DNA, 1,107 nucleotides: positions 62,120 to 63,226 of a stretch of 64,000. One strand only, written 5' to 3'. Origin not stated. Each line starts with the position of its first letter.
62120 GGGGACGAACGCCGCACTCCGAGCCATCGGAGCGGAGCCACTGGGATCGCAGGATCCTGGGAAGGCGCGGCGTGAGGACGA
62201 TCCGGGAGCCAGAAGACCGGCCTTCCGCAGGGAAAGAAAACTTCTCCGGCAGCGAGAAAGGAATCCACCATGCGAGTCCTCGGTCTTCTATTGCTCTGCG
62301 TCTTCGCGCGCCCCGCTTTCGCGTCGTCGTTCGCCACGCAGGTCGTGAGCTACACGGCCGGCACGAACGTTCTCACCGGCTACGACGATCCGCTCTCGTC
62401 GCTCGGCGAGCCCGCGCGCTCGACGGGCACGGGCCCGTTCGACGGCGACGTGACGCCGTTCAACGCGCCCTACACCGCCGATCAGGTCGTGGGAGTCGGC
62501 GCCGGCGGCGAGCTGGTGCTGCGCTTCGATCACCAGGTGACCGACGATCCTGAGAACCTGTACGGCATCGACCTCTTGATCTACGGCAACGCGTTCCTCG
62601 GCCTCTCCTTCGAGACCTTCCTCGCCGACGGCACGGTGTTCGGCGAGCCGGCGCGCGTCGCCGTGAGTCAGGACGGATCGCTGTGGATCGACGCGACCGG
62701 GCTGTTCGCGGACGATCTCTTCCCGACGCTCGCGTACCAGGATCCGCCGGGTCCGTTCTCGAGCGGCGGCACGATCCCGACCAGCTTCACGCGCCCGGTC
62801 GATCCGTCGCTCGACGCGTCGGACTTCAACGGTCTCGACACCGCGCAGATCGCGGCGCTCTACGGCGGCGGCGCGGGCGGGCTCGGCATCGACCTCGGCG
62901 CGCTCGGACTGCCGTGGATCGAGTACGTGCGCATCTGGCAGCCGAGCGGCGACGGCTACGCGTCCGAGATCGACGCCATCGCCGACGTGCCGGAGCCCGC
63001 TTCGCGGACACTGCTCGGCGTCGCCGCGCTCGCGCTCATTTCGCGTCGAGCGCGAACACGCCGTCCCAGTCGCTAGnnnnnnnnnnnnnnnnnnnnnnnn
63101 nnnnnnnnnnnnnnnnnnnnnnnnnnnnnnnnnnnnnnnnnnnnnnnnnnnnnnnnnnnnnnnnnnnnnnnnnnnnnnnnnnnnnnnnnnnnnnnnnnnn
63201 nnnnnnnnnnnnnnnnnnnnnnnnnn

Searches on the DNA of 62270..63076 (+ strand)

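Call 14: search_rna_families(sources=[L001, L002, L003, L004, L005, L006, L007, L008, L009, L010, L011, L012, L013, L014, L015, L016, L017, L018], threshold=gathering)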
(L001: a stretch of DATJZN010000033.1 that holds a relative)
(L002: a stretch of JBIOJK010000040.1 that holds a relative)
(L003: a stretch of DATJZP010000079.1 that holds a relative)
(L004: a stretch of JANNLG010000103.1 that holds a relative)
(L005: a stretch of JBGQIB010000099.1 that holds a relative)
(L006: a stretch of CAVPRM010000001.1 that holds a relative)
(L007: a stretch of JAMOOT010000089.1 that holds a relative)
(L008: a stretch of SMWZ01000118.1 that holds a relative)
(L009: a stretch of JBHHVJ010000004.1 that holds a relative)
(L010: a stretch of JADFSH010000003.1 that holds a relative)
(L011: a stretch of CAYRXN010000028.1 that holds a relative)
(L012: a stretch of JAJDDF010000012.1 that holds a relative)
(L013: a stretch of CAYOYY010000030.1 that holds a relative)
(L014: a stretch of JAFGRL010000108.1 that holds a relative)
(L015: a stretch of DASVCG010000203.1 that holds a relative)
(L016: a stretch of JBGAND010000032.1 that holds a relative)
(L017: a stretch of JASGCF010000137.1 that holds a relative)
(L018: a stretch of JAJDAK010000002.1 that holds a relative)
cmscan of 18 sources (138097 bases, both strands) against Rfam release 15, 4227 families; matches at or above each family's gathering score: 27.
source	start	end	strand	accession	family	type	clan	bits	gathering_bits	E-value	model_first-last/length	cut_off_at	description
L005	3530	3717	-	RF00174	Cobalamin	Cis-reg; riboswitch;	CL00101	119.2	31.5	5.7e-29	1-189/189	no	Cobalamin riboswitch aptamer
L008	3457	3642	-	RF00174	Cobalamin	Cis-reg; riboswitch;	CL00101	116.6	31.5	3.2e-28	1-189/189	no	Cobalamin riboswitch aptamer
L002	3508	3696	-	RF00174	Cobalamin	Cis-reg; riboswitch;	CL00101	115.5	31.5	6.5e-28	1-189/189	no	Cobalamin riboswitch aptamer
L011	3443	3670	+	RF00174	Cobalamin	Cis-reg; riboswitch;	CL00101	112.2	31.5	5.7e-27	1-189/189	no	Cobalamin riboswitch aptamer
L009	3459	3642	-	RF00174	Cobalamin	Cis-reg; riboswitch;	CL00101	111.2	31.5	1.1e-26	1-189/189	no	Cobalamin riboswitch aptamer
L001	3804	3970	+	RF00174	Cobalamin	Cis-reg; riboswitch;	CL00101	108.6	31.5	6.1e-26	1-189/189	no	Cobalamin riboswitch aptamer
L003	3538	3728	-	RF00174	Cobalamin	Cis-reg; riboswitch;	CL00101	108.1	31.5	8.4e-26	1-189/189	no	Cobalamin riboswitch aptamer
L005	3792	3970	+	RF00174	Cobalamin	Cis-reg; riboswitch;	CL00101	107.6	31.5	1.2e-25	1-189/189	no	Cobalamin riboswitch aptamer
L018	3327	3516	-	RF00174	Cobalamin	Cis-reg; riboswitch;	CL00101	106.9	31.5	1.9e-25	1-189/189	no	Cobalamin riboswitch aptamer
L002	3802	3970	+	RF00174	Cobalamin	Cis-reg; riboswitch;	CL00101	105.2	31.5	5.7e-25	1-189/189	no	Cobalamin riboswitch aptamer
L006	3801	3970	+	RF00174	Cobalamin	Cis-reg; riboswitch;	CL00101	104.7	31.5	7.8e-25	1-189/189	no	Cobalamin riboswitch aptamer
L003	3800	3971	+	RF00174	Cobalamin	Cis-reg; riboswitch;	CL00101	102.9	31.5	2.6e-24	1-189/189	no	Cobalamin riboswitch aptamer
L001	3535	3702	-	RF00174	Cobalamin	Cis-reg; riboswitch;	CL00101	101.3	31.5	7.5e-24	1-189/189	no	Cobalamin riboswitch aptamer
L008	3715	3939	+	RF00174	Cobalamin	Cis-reg; riboswitch;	CL00101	99.4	31.5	2.6e-23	1-189/189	no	Cobalamin riboswitch aptamer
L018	3584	3755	+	RF00174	Cobalamin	Cis-reg; riboswitch;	CL00101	94.7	31.5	5.8e-22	1-189/189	no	Cobalamin riboswitch aptamer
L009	3742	3931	+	RF00174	Cobalamin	Cis-reg; riboswitch;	CL00101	89.6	31.5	1.7e-20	1-189/189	no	Cobalamin riboswitch aptamer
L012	3590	3807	+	RF00174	Cobalamin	Cis-reg; riboswitch;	CL00101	89.4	31.5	1.9e-20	1-189/189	no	Cobalamin riboswitch aptamer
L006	3575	3746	-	RF00174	Cobalamin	Cis-reg; riboswitch;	CL00101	87.5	31.5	6.9e-20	1-189/189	no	Cobalamin riboswitch aptamer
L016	3552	3764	+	RF00174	Cobalamin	Cis-reg; riboswitch;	CL00101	84.8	31.5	4.1e-19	1-189/189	no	Cobalamin riboswitch aptamer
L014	511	583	-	RF00005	tRNA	Gene; tRNA;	CL00001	78.4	29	3.3e-15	1-71/71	no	tRNA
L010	3507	3736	+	RF00174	Cobalamin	Cis-reg; riboswitch;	CL00101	77.7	31.5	4.3e-17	1-189/189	no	Cobalamin riboswitch aptamer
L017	733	804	+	RF00005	tRNA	Gene; tRNA;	CL00001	68.2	29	2.1e-12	1-71/71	no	tRNA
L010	905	977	-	RF00005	tRNA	Gene; tRNA;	CL00001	66.6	29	5.8e-12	1-71/71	no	tRNA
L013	794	877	+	RF03167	c-di-GMP-I-GGC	Cis-reg; riboswitch;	CL00126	64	59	1.8e-12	1-80/80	no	c-di-GMP-I-GGC riboswitch aptamer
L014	3273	3562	+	RF00174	Cobalamin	Cis-reg; riboswitch;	CL00101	55.3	31.5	1.1e-10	1-189/189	no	Cobalamin riboswitch aptamer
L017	3510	3825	+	RF00174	Cobalamin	Cis-reg; riboswitch;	CL00101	47.2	31.5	2.3e-08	1-189/189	no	Cobalamin riboswitch aptamer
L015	2804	3150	+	RF00174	Cobalamin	Cis-reg; riboswitch;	CL00101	45.6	31.5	6.4e-08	1-189/189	no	Cobalamin riboswitch aptamer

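Call 16: search_rna_families(sources=[L019, L020, L021, L022, L023, L024, L025, L026, L027, L028, L029, L030, L031, L032, L033, L034, L035, L036], threshold=gathering)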
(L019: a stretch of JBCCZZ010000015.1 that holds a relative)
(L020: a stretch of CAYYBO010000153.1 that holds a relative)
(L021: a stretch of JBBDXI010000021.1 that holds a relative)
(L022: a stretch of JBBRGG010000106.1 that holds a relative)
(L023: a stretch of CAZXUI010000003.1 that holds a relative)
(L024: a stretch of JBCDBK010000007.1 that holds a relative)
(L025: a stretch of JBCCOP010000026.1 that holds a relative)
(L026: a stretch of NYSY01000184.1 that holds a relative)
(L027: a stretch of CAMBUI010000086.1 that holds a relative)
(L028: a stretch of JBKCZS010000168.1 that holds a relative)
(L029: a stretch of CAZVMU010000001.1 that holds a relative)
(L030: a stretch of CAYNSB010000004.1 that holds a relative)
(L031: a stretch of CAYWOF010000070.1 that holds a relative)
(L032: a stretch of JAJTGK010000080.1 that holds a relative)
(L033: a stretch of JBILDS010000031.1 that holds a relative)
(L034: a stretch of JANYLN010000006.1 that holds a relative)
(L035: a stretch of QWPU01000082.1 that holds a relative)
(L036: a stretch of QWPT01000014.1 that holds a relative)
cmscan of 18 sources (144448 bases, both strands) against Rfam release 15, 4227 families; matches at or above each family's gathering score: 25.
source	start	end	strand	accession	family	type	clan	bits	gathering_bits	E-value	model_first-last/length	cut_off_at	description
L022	8126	8477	+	RF00023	tmRNA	Gene;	CL00001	170.9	47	1.7e-67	1-374/374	no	transfer-messenger RNA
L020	1854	2039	+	RF00174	Cobalamin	Cis-reg; riboswitch;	CL00101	108.9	31.5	5.2e-26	1-189/189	no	Cobalamin riboswitch aptamer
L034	3228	3430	+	RF00174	Cobalamin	Cis-reg; riboswitch;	CL00101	104.9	31.5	7.4e-25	1-189/189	no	Cobalamin riboswitch aptamer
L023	3459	3687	+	RF00174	Cobalamin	Cis-reg; riboswitch;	CL00101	104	31.5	1.4e-24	1-189/189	no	Cobalamin riboswitch aptamer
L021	2076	2278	+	RF00174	Cobalamin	Cis-reg; riboswitch;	CL00101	85.9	31.5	2e-19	1-189/189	no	Cobalamin riboswitch aptamer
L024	1938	2199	+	RF00174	Cobalamin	Cis-reg; riboswitch;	CL00101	75.6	31.5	1.8e-16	1-189/189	no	Cobalamin riboswitch aptamer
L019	3514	3759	+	RF00174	Cobalamin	Cis-reg; riboswitch;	CL00101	72.2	31.5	1.7e-15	1-189/189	no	Cobalamin riboswitch aptamer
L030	7535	7606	-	RF00005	tRNA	Gene; tRNA;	CL00001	71.5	29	2.8e-13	1-71/71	no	tRNA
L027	793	864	+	RF00005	tRNA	Gene; tRNA;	CL00001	68.2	29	2.2e-12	1-71/71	no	tRNA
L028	1120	1191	+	RF00005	tRNA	Gene; tRNA;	CL00001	68.2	29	2.2e-12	1-71/71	no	tRNA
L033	729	800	+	RF00005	tRNA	Gene; tRNA;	CL00001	68.2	29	2.2e-12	1-71/71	no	tRNA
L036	606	677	+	RF00005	tRNA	Gene; tRNA;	CL00001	67.8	29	2.8e-12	1-71/71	no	tRNA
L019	2166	2240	-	RF00005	tRNA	Gene; tRNA;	CL00001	67.6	29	3.2e-12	1-71/71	no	tRNA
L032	3575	3815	+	RF00174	Cobalamin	Cis-reg; riboswitch;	CL00101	66.4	31.5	7.7e-14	1-189/189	no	Cobalamin riboswitch aptamer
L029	3515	3790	+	RF00174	Cobalamin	Cis-reg; riboswitch;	CL00101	61.7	31.5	1.7e-12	1-189/189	no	Cobalamin riboswitch aptamer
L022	3383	3669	+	RF00174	Cobalamin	Cis-reg; riboswitch;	CL00101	61.4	31.5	2.1e-12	1-189/189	no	Cobalamin riboswitch aptamer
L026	517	719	+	RF00174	Cobalamin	Cis-reg; riboswitch;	CL00101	55.8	31.5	8.4e-11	1-189/189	no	Cobalamin riboswitch aptamer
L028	3662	3919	+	RF00174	Cobalamin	Cis-reg; riboswitch;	CL00101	52.2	31.5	8.9e-10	1-189/189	no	Cobalamin riboswitch aptamer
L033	3460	3725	+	RF00174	Cobalamin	Cis-reg; riboswitch;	CL00101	51.5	31.5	1.4e-09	1-189/189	no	Cobalamin riboswitch aptamer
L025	1345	1634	+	RF00174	Cobalamin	Cis-reg; riboswitch;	CL00101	48.4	31.5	1.1e-08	1-189/189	no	Cobalamin riboswitch aptamer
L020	7016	7080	+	RF00005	tRNA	Gene; tRNA;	CL00001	46.5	29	2.1e-06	1-62/71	3'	tRNA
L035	2584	2867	+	RF00174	Cobalamin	Cis-reg; riboswitch;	CL00101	41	31.5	1.5e-06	1-189/189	no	Cobalamin riboswitch aptamer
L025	8694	8750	+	RF00005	tRNA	Gene; tRNA;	CL00001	37.5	29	0.00063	1-54/71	3'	tRNA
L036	3408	3748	+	RF00174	Cobalamin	Cis-reg; riboswitch;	CL00101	32.8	31.5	0.00032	1-189/189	no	Cobalamin riboswitch aptamer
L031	3503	3715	+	RF00174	Cobalamin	Cis-reg; riboswitch;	CL00101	32.3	31.5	0.00045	17-174/189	no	Cobalamin riboswitch aptamer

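Call 17: search_rna_families(sources=[L037, L038, L039, L040, L041, L042, L043, L044, L045, L046, L047, L048, L049, L050, L051, L052, L053, L054, L055, L056], threshold=gathering)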
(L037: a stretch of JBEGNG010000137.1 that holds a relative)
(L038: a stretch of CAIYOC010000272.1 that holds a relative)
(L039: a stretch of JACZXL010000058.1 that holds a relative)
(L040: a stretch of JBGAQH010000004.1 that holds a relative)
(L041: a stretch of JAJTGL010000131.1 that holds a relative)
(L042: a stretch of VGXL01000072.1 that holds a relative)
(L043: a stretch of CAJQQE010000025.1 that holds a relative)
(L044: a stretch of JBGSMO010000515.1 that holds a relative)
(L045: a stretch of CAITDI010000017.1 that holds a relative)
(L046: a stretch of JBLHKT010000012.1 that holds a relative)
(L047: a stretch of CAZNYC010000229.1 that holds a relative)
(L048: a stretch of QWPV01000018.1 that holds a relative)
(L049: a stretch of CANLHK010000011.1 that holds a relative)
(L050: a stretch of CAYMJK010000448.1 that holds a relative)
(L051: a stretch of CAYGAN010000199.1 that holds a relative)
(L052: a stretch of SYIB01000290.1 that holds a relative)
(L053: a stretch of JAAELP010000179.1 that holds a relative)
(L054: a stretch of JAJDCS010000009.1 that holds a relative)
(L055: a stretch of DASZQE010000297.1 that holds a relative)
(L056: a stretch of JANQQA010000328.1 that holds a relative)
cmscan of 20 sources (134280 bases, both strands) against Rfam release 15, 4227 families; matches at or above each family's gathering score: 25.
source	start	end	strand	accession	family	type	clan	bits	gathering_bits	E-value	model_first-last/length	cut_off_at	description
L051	3459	3670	+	RF00174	Cobalamin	Cis-reg; riboswitch;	CL00101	107.7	31.5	1.1e-25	1-189/189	no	Cobalamin riboswitch aptamer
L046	3602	3819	+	RF00174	Cobalamin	Cis-reg; riboswitch;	CL00101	84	31.5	6.4e-19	1-189/189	no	Cobalamin riboswitch aptamer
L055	2416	2645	+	RF00174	Cobalamin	Cis-reg; riboswitch;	CL00101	83.7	31.5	8.2e-19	1-189/189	no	Cobalamin riboswitch aptamer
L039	3607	3831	+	RF00174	Cobalamin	Cis-reg; riboswitch;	CL00101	82.2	31.5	2.2e-18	1-189/189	no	Cobalamin riboswitch aptamer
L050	398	614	+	RF00174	Cobalamin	Cis-reg; riboswitch;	CL00101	75.8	31.5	1.5e-16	1-189/189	no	Cobalamin riboswitch aptamer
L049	933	1004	+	RF00005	tRNA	Gene; tRNA;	CL00001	71.1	29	3.3e-13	1-71/71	no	tRNA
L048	1095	1166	-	RF00005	tRNA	Gene; tRNA;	CL00001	69.8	29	7.2e-13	1-71/71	no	tRNA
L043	767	839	-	RF00005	tRNA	Gene; tRNA;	CL00001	69.7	29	7.8e-13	1-71/71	no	tRNA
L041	38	109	+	RF00005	tRNA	Gene; tRNA;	CL00001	68.2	29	2.1e-12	1-71/71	no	tRNA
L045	774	845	+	RF00005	tRNA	Gene; tRNA;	CL00001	68.2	29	2.1e-12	1-71/71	no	tRNA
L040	656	728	-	RF00005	tRNA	Gene; tRNA;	CL00001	66.4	29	6.5e-12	1-71/71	no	tRNA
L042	1249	1321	-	RF00005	tRNA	Gene; tRNA;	CL00001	66.4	29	6.5e-12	1-71/71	no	tRNA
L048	3643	3858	+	RF00174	Cobalamin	Cis-reg; riboswitch;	CL00101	63.8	31.5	4e-13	1-189/189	no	Cobalamin riboswitch aptamer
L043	3679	3902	+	RF00174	Cobalamin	Cis-reg; riboswitch;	CL00101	61.5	31.5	1.8e-12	1-189/189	no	Cobalamin riboswitch aptamer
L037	695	918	+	RF00174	Cobalamin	Cis-reg; riboswitch;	CL00101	56.4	31.5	5.3e-11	1-189/189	no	Cobalamin riboswitch aptamer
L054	3408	3700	+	RF00174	Cobalamin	Cis-reg; riboswitch;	CL00101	55.8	31.5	7.5e-11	1-189/189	no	Cobalamin riboswitch aptamer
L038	534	758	+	RF00174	Cobalamin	Cis-reg; riboswitch;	CL00101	55.2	31.5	1.2e-10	1-189/189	no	Cobalamin riboswitch aptamer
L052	2599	2823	+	RF00174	Cobalamin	Cis-reg; riboswitch;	CL00101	55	31.5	1.3e-10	1-189/189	no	Cobalamin riboswitch aptamer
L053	3603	3820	+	RF00174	Cobalamin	Cis-reg; riboswitch;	CL00101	53.2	31.5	4.2e-10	1-189/189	no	Cobalamin riboswitch aptamer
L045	3547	3843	+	RF00174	Cobalamin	Cis-reg; riboswitch;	CL00101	51.4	31.5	1.4e-09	1-189/189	no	Cobalamin riboswitch aptamer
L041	2961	3186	+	RF00174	Cobalamin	Cis-reg; riboswitch;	CL00101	50.2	31.5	3.1e-09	1-189/189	no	Cobalamin riboswitch aptamer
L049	3581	3882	+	RF00174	Cobalamin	Cis-reg; riboswitch;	CL00101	47.6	31.5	1.8e-08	1-189/189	no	Cobalamin riboswitch aptamer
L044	1452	1499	+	RF01687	Acido-Lenti-1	Gene; sRNA;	-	38.9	37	5.7e-05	1-46/46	no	Acido-Lenti-1 RNA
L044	1318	1363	-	RF01687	Acido-Lenti-1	Gene; sRNA;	-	37.9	37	0.00011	1-46/46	no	Acido-Lenti-1 RNA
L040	3652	3847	+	RF00174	Cobalamin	Cis-reg; riboswitch;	CL00101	35.1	31.5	6.5e-05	45-169/189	no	Cobalamin riboswitch aptamer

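Call 53: search_rna_families(sources=[L057, L058, L059, L060, L061, L062, L063, L064, L065, L066, L067, L068, L069, L070, L071, L072, L073, L074, L075, L076], threshold=gathering)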
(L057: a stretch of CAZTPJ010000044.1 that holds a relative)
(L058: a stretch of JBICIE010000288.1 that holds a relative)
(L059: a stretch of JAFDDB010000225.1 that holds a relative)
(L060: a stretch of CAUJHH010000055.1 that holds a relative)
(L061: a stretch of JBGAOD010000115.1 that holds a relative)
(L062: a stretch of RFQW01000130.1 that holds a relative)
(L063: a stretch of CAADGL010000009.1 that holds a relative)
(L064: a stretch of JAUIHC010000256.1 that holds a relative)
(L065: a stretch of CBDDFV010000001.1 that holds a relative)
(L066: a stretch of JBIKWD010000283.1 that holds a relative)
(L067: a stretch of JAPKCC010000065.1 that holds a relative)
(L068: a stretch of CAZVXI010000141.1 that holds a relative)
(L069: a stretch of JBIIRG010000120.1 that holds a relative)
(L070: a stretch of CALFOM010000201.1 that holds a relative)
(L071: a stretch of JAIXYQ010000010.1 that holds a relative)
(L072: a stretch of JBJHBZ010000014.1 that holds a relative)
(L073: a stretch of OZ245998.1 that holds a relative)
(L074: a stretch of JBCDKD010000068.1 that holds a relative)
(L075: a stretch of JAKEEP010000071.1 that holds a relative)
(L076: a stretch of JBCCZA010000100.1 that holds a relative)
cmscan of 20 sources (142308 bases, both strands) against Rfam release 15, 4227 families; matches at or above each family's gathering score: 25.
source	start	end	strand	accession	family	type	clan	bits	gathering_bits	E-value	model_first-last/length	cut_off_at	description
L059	1113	1282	+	RF00174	Cobalamin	Cis-reg; riboswitch;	CL00101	106.2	31.5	3.1e-25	1-189/189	no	Cobalamin riboswitch aptamer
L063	3473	3711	+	RF00174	Cobalamin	Cis-reg; riboswitch;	CL00101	106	31.5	3.5e-25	1-189/189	no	Cobalamin riboswitch aptamer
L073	2861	3108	+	RF00174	Cobalamin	Cis-reg; riboswitch;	CL00101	83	31.5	1.3e-18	1-189/189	no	Cobalamin riboswitch aptamer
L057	3605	3844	+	RF00174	Cobalamin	Cis-reg; riboswitch;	CL00101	82.4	31.5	2.1e-18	1-189/189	no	Cobalamin riboswitch aptamer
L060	3572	3796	+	RF00174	Cobalamin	Cis-reg; riboswitch;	CL00101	82.4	31.5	2e-18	1-189/189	no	Cobalamin riboswitch aptamer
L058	3553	3765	+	RF00174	Cobalamin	Cis-reg; riboswitch;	CL00101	76.6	31.5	8.9e-17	1-189/189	no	Cobalamin riboswitch aptamer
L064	3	75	-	RF00005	tRNA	Gene; tRNA;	CL00001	71.1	29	3.4e-13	1-71/71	no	tRNA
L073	2687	2758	-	RF00005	tRNA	Gene; tRNA;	CL00001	70.8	29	4.2e-13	1-71/71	no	tRNA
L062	412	483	+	RF00005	tRNA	Gene; tRNA;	CL00001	70.7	29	4.5e-13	1-71/71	no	tRNA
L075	2169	2404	+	RF00174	Cobalamin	Cis-reg; riboswitch;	CL00101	70.4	31.5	5.5e-15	1-189/189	no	Cobalamin riboswitch aptamer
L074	2742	3016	+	RF00174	Cobalamin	Cis-reg; riboswitch;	CL00101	70.2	31.5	6.2e-15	1-189/189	no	Cobalamin riboswitch aptamer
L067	701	773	-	RF00005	tRNA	Gene; tRNA;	CL00001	69.7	29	8.3e-13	1-71/71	no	tRNA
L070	726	798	-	RF00005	tRNA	Gene; tRNA;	CL00001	69.7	29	8.3e-13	1-71/71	no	tRNA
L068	3449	3646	+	RF00174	Cobalamin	Cis-reg; riboswitch;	CL00101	69.1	31.5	1.3e-14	1-189/189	no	Cobalamin riboswitch aptamer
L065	591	663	-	RF00005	tRNA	Gene; tRNA;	CL00001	67.2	29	4.2e-12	1-71/71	no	tRNA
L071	1092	1164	-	RF00005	tRNA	Gene; tRNA;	CL00001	66.1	29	8.1e-12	1-71/71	no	tRNA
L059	893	1038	-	RF00174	Cobalamin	Cis-reg; riboswitch;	CL00101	65.9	31.5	1.1e-13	1-189/189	no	Cobalamin riboswitch aptamer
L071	3743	3949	+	RF00174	Cobalamin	Cis-reg; riboswitch;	CL00101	58.4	31.5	1.5e-11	1-189/189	no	Cobalamin riboswitch aptamer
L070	3642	3863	+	RF00174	Cobalamin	Cis-reg; riboswitch;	CL00101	56.4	31.5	5.4e-11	1-189/189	no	Cobalamin riboswitch aptamer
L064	2803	3055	+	RF00174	Cobalamin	Cis-reg; riboswitch;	CL00101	53.2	31.5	4.5e-10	1-189/189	no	Cobalamin riboswitch aptamer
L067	3671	3822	+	RF00174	Cobalamin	Cis-reg; riboswitch;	CL00101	51.3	31.5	1.6e-09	45-169/189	no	Cobalamin riboswitch aptamer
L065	3401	3564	+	RF00174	Cobalamin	Cis-reg; riboswitch;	CL00101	43.5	31.5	2.7e-07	46-168/189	no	Cobalamin riboswitch aptamer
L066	513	682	+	RF00174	Cobalamin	Cis-reg; riboswitch;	CL00101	42.3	31.5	6.1e-07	45-169/189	no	Cobalamin riboswitch aptamer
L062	3126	3271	+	RF00174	Cobalamin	Cis-reg; riboswitch;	CL00101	41.3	31.5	1.1e-06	45-169/189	no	Cobalamin riboswitch aptamer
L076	2399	2706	+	RF00174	Cobalamin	Cis-reg; riboswitch;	CL00101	36.6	31.5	2.5e-05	1-189/189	no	Cobalamin riboswitch aptamer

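Call 69: search_rna_families(sources=[L027, L030, L042, L013, L056, L007], threshold=evalue, max_evalue=0.1)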
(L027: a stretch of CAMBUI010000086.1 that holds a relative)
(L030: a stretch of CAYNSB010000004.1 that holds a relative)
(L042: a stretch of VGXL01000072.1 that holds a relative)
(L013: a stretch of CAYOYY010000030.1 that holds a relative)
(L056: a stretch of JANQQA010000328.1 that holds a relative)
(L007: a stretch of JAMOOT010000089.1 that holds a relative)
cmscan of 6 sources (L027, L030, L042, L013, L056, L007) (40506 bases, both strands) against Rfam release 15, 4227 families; matches with E-value up to 0.1: 5.
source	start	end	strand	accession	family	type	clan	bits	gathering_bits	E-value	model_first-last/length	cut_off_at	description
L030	7535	7606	-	RF00005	tRNA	Gene; tRNA;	CL00001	71.5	29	7.8e-14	1-71/71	no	tRNA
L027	793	864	+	RF00005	tRNA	Gene; tRNA;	CL00001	68.2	29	6.2e-13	1-71/71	no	tRNA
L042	1249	1321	-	RF00005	tRNA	Gene; tRNA;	CL00001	66.4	29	2e-12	1-71/71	no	tRNA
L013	794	877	+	RF03167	c-di-GMP-I-GGC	Cis-reg; riboswitch;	CL00126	64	59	5.4e-13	1-80/80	no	c-di-GMP-I-GGC riboswitch aptamer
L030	3383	3715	+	RF00174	Cobalamin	Cis-reg; riboswitch;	CL00101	29.2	31.5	0.00097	1-189/189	no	Cobalamin riboswitch aptamer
